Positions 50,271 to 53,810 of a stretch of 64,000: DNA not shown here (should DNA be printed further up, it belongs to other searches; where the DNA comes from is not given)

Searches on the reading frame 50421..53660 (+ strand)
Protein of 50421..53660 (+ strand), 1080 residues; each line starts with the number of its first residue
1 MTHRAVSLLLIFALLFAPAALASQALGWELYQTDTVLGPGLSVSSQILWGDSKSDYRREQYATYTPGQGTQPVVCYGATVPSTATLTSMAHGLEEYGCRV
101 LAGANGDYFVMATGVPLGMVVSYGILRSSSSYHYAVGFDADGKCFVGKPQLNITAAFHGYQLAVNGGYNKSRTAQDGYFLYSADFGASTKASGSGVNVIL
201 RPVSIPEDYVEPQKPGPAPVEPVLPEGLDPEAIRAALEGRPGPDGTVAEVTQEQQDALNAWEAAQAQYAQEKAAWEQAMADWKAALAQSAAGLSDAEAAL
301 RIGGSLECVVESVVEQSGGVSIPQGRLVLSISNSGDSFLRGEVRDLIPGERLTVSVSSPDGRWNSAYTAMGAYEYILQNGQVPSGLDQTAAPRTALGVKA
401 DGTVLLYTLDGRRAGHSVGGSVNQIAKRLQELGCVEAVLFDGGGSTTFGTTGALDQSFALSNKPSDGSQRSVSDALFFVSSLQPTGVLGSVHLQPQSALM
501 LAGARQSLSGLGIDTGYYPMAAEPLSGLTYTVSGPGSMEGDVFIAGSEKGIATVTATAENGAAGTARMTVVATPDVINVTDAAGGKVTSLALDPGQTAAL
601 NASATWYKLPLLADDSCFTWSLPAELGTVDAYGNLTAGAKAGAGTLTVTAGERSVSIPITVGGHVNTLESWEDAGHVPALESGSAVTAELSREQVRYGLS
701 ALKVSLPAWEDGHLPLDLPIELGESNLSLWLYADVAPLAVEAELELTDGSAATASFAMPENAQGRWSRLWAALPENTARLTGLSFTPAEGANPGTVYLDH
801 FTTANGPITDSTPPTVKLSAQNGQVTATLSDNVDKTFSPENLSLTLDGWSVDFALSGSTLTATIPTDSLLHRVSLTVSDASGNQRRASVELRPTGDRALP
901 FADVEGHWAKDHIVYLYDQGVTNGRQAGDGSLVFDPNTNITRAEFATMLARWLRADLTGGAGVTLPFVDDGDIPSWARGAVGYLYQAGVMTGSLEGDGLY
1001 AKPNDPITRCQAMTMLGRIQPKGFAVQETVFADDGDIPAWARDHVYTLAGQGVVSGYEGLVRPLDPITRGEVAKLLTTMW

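Call 39: search_protein_families(library=ncbifam, proteins=[window:50421-53660:+], max_evalue=0.001)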
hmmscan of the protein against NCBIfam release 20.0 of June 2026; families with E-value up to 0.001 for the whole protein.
window:50421-53660:+ (1080 aa): 1 family
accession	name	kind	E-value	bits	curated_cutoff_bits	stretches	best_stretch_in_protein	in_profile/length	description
NF033190.2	inl_like_NEAT_1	exception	0.00025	19.5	1275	1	899-1056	580-727/754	NEAT domain-containing leucine-rich repeat protein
